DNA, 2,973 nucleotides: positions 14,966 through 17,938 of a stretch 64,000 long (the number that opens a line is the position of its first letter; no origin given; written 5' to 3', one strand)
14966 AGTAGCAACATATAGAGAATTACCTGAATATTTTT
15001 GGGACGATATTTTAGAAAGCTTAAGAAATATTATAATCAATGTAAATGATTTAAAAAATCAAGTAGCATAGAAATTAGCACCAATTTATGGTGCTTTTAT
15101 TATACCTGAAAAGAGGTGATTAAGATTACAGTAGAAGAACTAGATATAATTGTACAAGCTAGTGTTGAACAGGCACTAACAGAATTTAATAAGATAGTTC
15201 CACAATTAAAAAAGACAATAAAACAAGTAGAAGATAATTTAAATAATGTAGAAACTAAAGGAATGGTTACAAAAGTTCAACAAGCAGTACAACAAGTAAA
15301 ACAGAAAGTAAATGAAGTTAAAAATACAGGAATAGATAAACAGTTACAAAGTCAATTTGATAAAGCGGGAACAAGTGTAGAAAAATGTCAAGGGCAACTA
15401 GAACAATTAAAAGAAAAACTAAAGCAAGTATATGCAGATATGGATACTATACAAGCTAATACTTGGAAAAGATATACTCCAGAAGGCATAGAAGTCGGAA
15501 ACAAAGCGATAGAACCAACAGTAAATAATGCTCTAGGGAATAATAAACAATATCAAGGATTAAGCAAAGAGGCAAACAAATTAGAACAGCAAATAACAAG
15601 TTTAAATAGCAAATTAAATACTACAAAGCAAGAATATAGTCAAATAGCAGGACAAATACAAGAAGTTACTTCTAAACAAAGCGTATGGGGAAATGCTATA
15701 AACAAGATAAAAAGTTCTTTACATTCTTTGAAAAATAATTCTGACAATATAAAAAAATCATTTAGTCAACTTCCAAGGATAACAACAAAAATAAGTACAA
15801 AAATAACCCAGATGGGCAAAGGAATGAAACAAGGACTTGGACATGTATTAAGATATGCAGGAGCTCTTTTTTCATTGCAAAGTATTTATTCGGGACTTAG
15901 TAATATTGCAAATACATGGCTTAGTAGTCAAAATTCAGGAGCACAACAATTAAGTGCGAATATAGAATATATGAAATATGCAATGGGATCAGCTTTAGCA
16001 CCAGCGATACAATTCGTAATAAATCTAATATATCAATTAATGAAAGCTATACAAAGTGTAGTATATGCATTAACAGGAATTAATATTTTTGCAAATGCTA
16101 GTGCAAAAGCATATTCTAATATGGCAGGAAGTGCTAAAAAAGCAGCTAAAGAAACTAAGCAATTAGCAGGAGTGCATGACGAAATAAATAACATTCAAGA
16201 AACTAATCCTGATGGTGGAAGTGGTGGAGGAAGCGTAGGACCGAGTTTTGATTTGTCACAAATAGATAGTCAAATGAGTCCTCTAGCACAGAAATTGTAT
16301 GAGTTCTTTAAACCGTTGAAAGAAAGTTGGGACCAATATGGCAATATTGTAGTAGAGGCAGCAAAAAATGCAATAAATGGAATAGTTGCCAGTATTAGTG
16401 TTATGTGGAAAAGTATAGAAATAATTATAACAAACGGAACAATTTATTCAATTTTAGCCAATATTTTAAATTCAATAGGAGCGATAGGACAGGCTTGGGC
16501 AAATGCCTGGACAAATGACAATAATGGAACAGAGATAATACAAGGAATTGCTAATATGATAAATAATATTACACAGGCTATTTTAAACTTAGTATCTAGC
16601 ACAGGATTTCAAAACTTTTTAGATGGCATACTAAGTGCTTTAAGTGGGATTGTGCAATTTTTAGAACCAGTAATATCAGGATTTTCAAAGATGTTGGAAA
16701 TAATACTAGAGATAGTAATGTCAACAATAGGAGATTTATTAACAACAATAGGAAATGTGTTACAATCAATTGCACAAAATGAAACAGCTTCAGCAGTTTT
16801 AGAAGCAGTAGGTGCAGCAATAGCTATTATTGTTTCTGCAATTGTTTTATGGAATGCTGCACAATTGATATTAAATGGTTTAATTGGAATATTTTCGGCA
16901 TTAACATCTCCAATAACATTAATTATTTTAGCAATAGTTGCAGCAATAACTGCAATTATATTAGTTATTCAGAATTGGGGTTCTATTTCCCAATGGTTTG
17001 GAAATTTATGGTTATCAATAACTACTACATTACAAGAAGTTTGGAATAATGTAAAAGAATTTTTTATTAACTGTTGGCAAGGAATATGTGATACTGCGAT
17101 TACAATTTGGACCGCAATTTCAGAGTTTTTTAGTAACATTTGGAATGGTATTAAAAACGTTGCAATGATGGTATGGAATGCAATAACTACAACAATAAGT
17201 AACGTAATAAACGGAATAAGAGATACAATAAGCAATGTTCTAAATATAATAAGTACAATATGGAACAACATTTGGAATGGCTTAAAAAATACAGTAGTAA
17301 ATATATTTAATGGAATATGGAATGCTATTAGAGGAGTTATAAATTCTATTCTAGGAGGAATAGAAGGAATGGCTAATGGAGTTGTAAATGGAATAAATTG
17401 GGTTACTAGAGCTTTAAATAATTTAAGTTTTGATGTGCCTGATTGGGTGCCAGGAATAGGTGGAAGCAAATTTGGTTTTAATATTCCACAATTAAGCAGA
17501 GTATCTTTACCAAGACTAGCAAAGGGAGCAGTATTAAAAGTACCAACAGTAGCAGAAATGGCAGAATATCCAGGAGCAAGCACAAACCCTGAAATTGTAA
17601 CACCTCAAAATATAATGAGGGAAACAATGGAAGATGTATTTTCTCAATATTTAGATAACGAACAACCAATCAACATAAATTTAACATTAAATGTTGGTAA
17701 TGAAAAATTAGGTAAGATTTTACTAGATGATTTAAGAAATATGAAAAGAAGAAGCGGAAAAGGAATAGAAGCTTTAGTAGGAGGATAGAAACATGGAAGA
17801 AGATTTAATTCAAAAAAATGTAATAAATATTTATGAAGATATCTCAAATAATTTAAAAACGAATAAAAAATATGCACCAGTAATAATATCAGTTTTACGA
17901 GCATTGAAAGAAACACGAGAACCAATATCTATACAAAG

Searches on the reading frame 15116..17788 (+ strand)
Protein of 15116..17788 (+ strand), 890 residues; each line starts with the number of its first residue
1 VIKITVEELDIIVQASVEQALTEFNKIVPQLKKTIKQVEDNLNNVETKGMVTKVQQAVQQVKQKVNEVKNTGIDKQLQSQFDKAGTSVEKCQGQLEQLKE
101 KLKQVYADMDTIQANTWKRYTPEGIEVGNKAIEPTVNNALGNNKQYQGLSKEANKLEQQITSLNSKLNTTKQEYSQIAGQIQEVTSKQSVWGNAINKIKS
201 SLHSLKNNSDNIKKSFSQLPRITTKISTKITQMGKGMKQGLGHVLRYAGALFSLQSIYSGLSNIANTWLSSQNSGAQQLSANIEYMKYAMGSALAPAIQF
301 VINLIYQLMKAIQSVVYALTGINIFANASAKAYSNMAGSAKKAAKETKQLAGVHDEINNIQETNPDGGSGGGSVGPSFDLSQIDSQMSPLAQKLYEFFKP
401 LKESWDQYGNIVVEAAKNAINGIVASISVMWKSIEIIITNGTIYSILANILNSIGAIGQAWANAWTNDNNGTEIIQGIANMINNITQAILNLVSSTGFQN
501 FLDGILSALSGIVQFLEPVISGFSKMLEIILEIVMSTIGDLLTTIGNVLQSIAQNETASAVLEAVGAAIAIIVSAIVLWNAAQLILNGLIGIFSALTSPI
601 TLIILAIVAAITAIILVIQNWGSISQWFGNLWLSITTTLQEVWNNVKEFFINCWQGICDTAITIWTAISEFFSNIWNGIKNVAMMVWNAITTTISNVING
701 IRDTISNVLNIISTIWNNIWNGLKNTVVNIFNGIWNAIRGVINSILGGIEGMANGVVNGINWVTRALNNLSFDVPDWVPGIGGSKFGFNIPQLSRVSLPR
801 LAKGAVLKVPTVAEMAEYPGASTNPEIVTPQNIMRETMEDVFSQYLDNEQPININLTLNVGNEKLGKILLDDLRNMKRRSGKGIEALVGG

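Call 3: search_protein_families(library=pfam, proteins=[window:15116-17788:+], max_evalue=0.1)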
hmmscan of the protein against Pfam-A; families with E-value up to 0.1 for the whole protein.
window:15116-17788:+ (890 aa): 20 families
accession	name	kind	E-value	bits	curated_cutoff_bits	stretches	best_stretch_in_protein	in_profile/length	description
PF07889.17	DUF1664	-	9.6e-07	29.3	34.6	1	147-234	37-121/124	Protein of unknown function (DUF1664)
PF04012.17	PspA_IM30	-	1.3e-05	25.3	33.9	1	144-228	98-176/220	PspA/IM30 family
PF04513.17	Baculo_PEP_C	-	5.3e-05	23.7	38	1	664-760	43-134/140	Baculovirus polyhedron envelope protein, PEP, C terminus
PF06160.17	EzrA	-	0.00011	21.2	39.6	2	144-230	344-430/557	Septation ring formation regulator, EzrA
PF04108.17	ATG17_like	-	0.00049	20.1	43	1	25-269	44-203/355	Autophagy protein ATG17-like domain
PF06009.19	Laminin_II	-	0.0012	19.3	33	2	150-223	9-82/138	Laminin Domain II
PF05837.17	CENP-H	-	0.0012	19.2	29.9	1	129-215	81-169/202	Centromere protein H (CENP-H)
PF20379.3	DUF6674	-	0.0012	18.9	28.5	1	148-243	63-155/251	Family of unknown function (DUF6674)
PF05377.16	FlaC_arch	-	0.0015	19.4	27.8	0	154-185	3-34/55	Flagella accessory protein C (FlaC)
PF10498.14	IFT57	-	0.0025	17.3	40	1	129-208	267-345/360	Intra-flagellar transport protein 57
PF13870.11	CCDC113_CCDC96_CC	-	0.005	17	31.6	1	144-233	42-131/177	CCDC113/CCDC96, coiled-coil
PF15456.11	Uds1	-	0.012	16.3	28.8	0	28-105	23-108/123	Up-regulated During Septation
PF25762.1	HAUS1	-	0.015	15.5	40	1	147-235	75-163/236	HAUS augmin-like complex subunit 1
PF00700.27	Flagellin_C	-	0.024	15.4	23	1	177-219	4-46/86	Bacterial flagellin C-terminal helical region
PF09893.14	DUF2120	-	0.044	14.3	25.3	1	18-97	34-113/136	Uncharacterized protein conserved in archaea (DUF2120)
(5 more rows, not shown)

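Call 4: search_protein_families(library=phrogs, proteins=[window:15116-17788:+], max_evalue=0.01)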
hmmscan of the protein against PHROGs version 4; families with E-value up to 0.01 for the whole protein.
window:15116-17788:+ (890 aa): 38 families (the best 25 are shown)
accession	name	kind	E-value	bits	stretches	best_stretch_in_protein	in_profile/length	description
phrog_1535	-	tail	5.7e-90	303.9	2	16-493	69-628/1152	tail length tape measure protein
phrog_58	-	tail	2.4e-41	143.2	1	13-827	146-1011/1544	tail length tape measure protein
phrog_1272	-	tail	2.5e-34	119.3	4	506-764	555-874/1606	tail length tape measure protein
phrog_991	-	tail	1.7e-28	99.9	1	501-832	582-875/1966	tail length tape measure protein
phrog_305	-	tail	7.5e-24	85.4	3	449-753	357-680/1001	tail length tape measure protein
phrog_167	-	tail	3.6e-23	82.3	2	621-767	868-1010/1555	tail length tape measure protein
phrog_4200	-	tail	8.6e-23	81.7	2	616-760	369-518/732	tail length tape measure protein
phrog_5493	-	tail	2.3e-21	76.9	2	560-814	577-820/1102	tail length tape measure protein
phrog_4197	-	tail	7e-19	68.1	1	473-783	710-1105/1783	tail length tape measure protein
phrog_17020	-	unknown function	3.9e-18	66.8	1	559-768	6-209/353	-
phrog_3981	-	tail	3.4e-17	63.8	1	508-818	234-500/584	tail length tape measure protein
phrog_8462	-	tail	7e-15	55.8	1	561-751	265-462/672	tail length tape measure protein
phrog_38258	-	unknown function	9.2e-14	52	1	579-838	155-421/427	-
phrog_30543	-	tail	1.1e-12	47.6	1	693-810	808-922/1167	tail length tape measure protein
phrog_4070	-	tail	4e-12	46.1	1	409-767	73-401/989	tail length tape measure protein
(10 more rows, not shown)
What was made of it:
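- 15116..17788 (+): Context: tail tape measure protein, the right border of the variable site. phrog_1535 E 6e-90 (call 4).
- Checked: Tape measure gene 15116-17788 (phrog_1535, E 6e-90; call 4).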

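Call 11: search_dna_similar(query=window:15116-17788:+, collection=phages, mode=protein, max_rows=30)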
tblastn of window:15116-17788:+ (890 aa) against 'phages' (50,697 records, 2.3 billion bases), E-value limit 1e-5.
Records with a match: 647; places in all: 830; records where one place covers at least 80% of the query: 5.
Best place of each record, by identity: <60% 647.
By first word of the organism name: Streptococcus 216; Paenibacillus 73; Lactococcus 58; Enterococcus 57; Microbacterium 34; Clostridium 32; Bacillus 27; Bacteriophage 20; Staphylococcus 10; Geobacillus 10; and 38 more.
By host as written in the record: - 41; Lactococcus lactis 41; Paenibacillus larvae 37; Clostridium perfringens 21; Paenibacillus larvae ATCC 9545 19; Enterococcus faecalis 18; Microbacterium foliorum NRRL B-24224 14; Microbacterium foliorum NRRL B-24224 SEA 12; and 315 more.
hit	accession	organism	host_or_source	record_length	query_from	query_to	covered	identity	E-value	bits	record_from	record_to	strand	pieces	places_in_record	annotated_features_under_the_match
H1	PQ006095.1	bajarodcaudo virus 4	Peromyscus fraterculus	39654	4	887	99%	38.9%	7e-150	495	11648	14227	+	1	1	minor tail protein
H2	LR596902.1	Roseburia phage Jekyll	-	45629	112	881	87%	21.8%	5e-14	83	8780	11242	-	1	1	tape measure tail length protein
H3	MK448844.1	Streptococcus phage Javan116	Streptococcus cuniculi NED12-00049-6B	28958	85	812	82%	20.9%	5e-8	63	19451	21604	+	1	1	tail length tape-measure protein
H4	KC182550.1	Lactococcus lactis phage P475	-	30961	76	797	81%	20.2%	5e-6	57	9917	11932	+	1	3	putative tail tape measure protein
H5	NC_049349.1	Lactococcus lactis phage P475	-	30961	76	797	81%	20.2%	5e-6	57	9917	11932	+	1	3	tail length tape measure protein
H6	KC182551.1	Lactococcus phage P680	-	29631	132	781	73%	18.7%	3e-7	61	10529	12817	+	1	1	putative tail tape measure protein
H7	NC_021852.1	Lactococcus phage P680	-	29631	132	781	73%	18.7%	3e-7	61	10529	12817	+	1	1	tape measure protein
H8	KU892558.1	Lactococcus phage PLgT-1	Lactococcus garvieae Lg2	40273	72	553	54%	23.4%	3e-16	90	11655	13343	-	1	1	tail length tape-measure protein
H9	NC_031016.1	Lactococcus phage PLgT-1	Lactococcus garvieae Lg2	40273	72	553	54%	23.4%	3e-16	90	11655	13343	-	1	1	tail length tape measure protein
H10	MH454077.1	Paenibacillus phage Bloom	Paenibacillus larvae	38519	401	805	46%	26.4%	2e-14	164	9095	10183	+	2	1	tail tape measure protein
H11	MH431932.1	Paenibacillus phage Arcticfreeze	Paenibacillus larvae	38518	401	805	46%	26.4%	2e-14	164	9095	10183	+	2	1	tail tape measure protein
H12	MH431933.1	Paenibacillus phage DevRi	Paenibacillus larvae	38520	401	805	46%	26.4%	2e-14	164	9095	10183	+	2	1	tail tape measure protein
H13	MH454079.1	Paenibacillus phage Jacopo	Paenibacillus larvae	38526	401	805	46%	26.4%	2e-14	164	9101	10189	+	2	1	tail tape measure protein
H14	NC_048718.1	Paenibacillus phage Jacopo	Paenibacillus larvae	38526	401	805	46%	26.4%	2e-14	164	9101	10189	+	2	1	tail length tape measure protein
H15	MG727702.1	Paenibacillus phage Likha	Paenibacillus larvae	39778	401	805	46%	26.4%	2e-14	164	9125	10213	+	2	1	tail tape measure protein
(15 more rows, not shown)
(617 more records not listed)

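Call 12: get_annotated_region(hit=H1, flank=8000)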
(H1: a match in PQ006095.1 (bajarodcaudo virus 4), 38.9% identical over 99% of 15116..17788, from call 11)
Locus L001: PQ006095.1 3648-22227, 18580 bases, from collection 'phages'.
description: Bajarodcaudo virus 4 isolate BGG_03_11, complete genome.
organism: bajarodcaudo virus 4 (NCBI taxid 3342783)
taxonomy: Viruses; Duplodnaviria; Heunggongvirae; Uroviricota; Caudoviricetes
host: Peromyscus fraterculus; source: feces; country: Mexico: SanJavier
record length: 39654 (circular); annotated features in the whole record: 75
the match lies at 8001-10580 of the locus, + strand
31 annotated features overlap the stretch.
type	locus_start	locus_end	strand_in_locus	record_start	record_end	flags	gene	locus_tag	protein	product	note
CDS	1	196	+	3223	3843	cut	-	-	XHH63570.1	hypothetical protein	-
CDS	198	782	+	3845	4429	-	-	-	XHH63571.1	CDI toxin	Bp1026b-like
CDS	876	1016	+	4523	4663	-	-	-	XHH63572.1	hypothetical protein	-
CDS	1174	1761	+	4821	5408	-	-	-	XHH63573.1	capsid scaffolding protein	-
CDS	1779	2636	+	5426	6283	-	-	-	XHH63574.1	major capsid protein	-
CDS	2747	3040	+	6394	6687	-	-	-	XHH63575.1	hypothetical protein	-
CDS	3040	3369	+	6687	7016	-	-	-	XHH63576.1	hypothetical protein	-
CDS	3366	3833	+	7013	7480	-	-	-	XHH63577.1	hypothetical protein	-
CDS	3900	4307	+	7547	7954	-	-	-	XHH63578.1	hypothetical protein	-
CDS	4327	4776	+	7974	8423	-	-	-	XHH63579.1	tail tube protein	-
CDS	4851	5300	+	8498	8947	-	-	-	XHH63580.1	hypothetical protein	-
CDS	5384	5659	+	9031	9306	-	-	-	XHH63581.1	hypothetical protein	-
CDS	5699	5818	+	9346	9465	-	-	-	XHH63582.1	hypothetical protein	-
CDS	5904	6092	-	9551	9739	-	-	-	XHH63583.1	hypothetical protein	-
CDS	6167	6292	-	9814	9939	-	-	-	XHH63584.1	hypothetical protein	-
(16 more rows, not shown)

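Call 13: find_related_loci(query=window:15116-17788:+, collection=genome_contigs, flank=10000)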
Query window:15116-17788:+ (890 aa) in genome_contigs; peptide patterns used: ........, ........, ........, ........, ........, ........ (x = any residue, [..] = any of these).
65 stretches matched a pattern; 42 encode a relative of the query (tblastn E <= 1e-3); 42 distinct loci.
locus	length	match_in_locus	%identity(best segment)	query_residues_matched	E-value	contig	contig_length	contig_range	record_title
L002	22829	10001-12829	65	1-881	0e+0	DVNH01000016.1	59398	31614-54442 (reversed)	MAG TPA_asm: Candidatus Merdicola faecigallinarum isolate CHK195-15760 CHK195__C81094_L59398_ERR3414590, whole genome sh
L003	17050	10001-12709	53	2-890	0e+0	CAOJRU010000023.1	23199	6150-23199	MAG TPA_asm: uncultured Clostridium sp. isolate SRR15604516_bin.45_metawrap_v1.3_MAG genome assembly, contig: NODE.1679_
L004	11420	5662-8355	44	4-890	0e+0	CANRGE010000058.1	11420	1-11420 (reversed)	MAG: uncultured Clostridia bacterium isolate Lapin-022__bin51 genome assembly, contig: Lapin-022__NODE_5723_length_11420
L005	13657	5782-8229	47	4-882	0e+0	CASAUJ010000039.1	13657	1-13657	MAG TPA_asm: uncultured Clostridia bacterium isolate MGBC116395 genome assembly, contig: MGBC116395.39, whole genome sho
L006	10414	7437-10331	42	3-886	0e+0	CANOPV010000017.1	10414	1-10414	MAG TPA_asm: uncultured Clostridium sp. isolate SRR19759483_bin.72_metawrap_v1.3_MAG genome assembly, contig: NODE.6691_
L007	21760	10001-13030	39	4-886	0e+0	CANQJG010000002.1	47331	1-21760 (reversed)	MAG: uncultured Clostridia bacterium isolate Lapin-032__bin132 genome assembly, contig: Lapin-032__NODE_1287_length_4733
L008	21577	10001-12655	42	3-890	0e+0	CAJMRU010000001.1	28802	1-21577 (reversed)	TPA_asm: uncultured bacterium isolate ERR321600-bin.3 genome assembly, contig: NODE_886_length_28802_cov_7.149059, whole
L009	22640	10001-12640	41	7-884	0e+0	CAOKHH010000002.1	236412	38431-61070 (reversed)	MAG TPA_asm: uncultured Clostridia bacterium isolate SRR17684644_bin.5_metawrap_v1.3_MAG genome assembly, contig: NODE.3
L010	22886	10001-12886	39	4-890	0e+0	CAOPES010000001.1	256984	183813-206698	MAG TPA_asm: uncultured Clostridia bacterium isolate MGBC161913 genome assembly, contig: MGBC161913.1, whole genome shot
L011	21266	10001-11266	69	1-435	3e-172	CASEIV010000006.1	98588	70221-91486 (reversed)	uncultured Eubacteriales bacterium isolate O76_L3_328328_idba_bin.45 genome assembly, contig: O76_L3_328328_idba_bin.45.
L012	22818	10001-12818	45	4-890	2e-170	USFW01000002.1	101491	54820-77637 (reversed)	uncultured Clostridium sp. isolate UMGS1673 genome assembly, contig: NODE_109_length_101491_cov_6.855268, whole genome s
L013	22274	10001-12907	36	3-888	3e-166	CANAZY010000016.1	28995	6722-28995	MAG TPA_asm: uncultured Clostridium sp. isolate SRR16350264_bin.10_metawrap_v1.3_MAG genome assembly, contig: NODE.368_l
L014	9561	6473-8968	39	2-881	1e-160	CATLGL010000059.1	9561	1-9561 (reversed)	MAG TPA_asm: uncultured Clostridia bacterium isolate MGG11761_1680015453 genome assembly, contig: ERR3199674_4643, whole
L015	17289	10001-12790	38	3-883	1e-153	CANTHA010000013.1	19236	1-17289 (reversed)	MAG TPA_asm: uncultured Clostridium sp. isolate SRR13921778_bin.59_metawrap_v1.3_MAG genome assembly, contig: NODE.2619_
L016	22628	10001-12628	35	4-888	9e-153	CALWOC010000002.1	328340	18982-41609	MAG: uncultured Clostridia bacterium isolate BRZ_EH__bin69 genome assembly, contig: BRZ_EH__NODE_30_length_328340_cov_19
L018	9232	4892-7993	36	3-890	3e-150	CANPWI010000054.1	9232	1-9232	MAG: uncultured Clostridia bacterium isolate Lapin-005__bin124 genome assembly, contig: Lapin-005__NODE_10422_length_923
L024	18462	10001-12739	36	6-882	4e-133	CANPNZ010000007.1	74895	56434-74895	MAG TPA_asm: uncultured Clostridium sp. isolate SRR15730523_bin.10_metawrap_v1.3_MAG genome assembly, contig: NODE.234_l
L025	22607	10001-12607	41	3-881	0e+0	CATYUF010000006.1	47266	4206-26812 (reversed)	MAG TPA_asm: uncultured Clostridium sp. isolate ERR9578265_bin.42_MetaWRAP_v1.3_MAG genome assembly, contig: ERZ18533859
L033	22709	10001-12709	37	2-890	5e-144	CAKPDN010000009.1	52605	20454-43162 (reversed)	MAG: uncultured Clostridia bacterium isolate REFINED_METABAT215_TOP10_CONTIGS_1500_ASSEMBLY_K77_MERGED__Hadza_PheChl_Fib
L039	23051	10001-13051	37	3-888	2e-153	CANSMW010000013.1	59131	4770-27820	MAG TPA_asm: uncultured Clostridium sp. isolate SRR15510240_bin.42_metawrap_v1.3_MAG genome assembly, contig: NODE.478_l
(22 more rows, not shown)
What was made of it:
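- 15116..17788 (+): 42 related loci were found with it (call 13).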

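Call 18: search_protein_families(library=pfam, proteins=[L011:9295-9897:+, L002:9453-9938:+, L007:9407-9931:+, L010:9631-9951:+, L024:8842-9525:+, L018:4061-4813:+, L001:7186-7953:+, L003:9030-9977:+, L039:9206-9946:+, L033:9374-9946:+], max_evalue=0.01)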
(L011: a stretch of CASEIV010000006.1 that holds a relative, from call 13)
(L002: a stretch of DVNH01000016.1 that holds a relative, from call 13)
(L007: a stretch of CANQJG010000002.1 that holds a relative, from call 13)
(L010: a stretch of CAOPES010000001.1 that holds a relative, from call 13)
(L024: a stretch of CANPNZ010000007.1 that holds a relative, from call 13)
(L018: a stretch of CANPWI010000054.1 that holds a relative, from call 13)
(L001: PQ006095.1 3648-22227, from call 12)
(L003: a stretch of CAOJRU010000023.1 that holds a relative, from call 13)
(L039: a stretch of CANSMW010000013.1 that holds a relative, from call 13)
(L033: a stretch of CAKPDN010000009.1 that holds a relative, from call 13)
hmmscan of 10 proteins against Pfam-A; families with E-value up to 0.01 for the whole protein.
L011:9295-9897:+ (200 aa): 3 families
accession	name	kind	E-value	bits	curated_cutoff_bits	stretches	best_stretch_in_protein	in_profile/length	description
PF09913.15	DUF2142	-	0.001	18.4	30.1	1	11-92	197-275/395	Predicted membrane protein (DUF2142)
PF13828.11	DUF4190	-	0.003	17.7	35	1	15-73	5-60/62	Domain of unknown function (DUF4190)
PF11614.14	FixG_C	-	0.0039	17.8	25.6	1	128-190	36-97/119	IG-like fold at C-terminal of FixG, putative oxidoreductase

L002:9453-9938:+ (161 aa): 3 families
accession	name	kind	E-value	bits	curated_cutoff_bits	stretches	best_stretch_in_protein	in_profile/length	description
PF09851.14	SHOCT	-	6.1e-09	35.8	27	1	133-160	1-28/28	Short C-terminal domain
PF14472.11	DUF4429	-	9.4e-07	29.8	25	1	19-101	7-82/95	Domain of unknown function (DUF4429)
PF20612.3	SHOCT_2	-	0.0029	18.2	24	1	138-160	19-41/53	SHOCT domain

L007:9407-9931:+ (174 aa): 2 families
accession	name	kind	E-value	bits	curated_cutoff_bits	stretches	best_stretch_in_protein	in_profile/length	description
PF16729.10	DUF5067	-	3.3e-21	76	27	1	47-156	14-125/126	Domain of unknown function (DUF5067)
PF11611.13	DUF4352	-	0.00072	20.3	25.9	1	63-155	23-112/122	Domain of unknown function (DUF4352)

L010:9631-9951:+ (106 aa): 0 families

L024:8842-9525:+ (227 aa): 0 families

L018:4061-4813:+ (250 aa): 1 family
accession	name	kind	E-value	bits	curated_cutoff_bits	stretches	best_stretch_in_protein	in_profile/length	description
PF05154.21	TM2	-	2e-14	53.9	27.9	1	27-72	4-50/51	TM2 domain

L001:7186-7953:+ (255 aa): 2 families
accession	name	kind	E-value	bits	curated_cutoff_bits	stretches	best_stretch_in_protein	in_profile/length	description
PF22037.2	PSD13_N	-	0.00062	20.3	27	1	18-148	42-170/224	PSD13 N-terminal repeats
PF06664.17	WLS-like_TM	-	0.0031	17.3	28.3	1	157-241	66-147/247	Wntless-like, transmembrane domain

L003:9030-9977:+ (315 aa): 4 families
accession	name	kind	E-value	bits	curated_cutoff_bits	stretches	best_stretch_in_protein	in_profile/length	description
PF04471.18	Mrr_cat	-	1.2e-29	103.1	21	1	199-309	1-115/115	Restriction endonuclease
PF22722.2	NA-iREase1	-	1.6e-10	41.4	27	1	207-299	1-98/106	NACHT-associated inactive Restriction Endonuclease 1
PF13156.12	Mrr_cat_2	-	7.4e-08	32.8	22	1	224-299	20-104/127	Restriction endonuclease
PF13844.12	Glyco_transf_41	-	0.0053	15.5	25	1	60-211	242-389/543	Glycosyl transferase family 41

L039:9206-9946:+ (246 aa): 1 family
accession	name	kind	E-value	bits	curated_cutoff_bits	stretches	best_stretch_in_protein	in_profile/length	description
PF02498.22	Bro-N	-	3.6e-11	44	25.6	1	18-107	3-93/96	BRO family, N-terminal domain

L033:9374-9946:+ (190 aa): 2 families
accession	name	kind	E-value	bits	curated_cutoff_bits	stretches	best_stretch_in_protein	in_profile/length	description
PF03374.19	ANT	-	8.2e-30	103.8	25.3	1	72-174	2-106/108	Phage antirepressor protein KilAC domain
PF02498.22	Bro-N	-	0.0001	23.3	25.6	1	1-21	76-96/96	BRO family, N-terminal domain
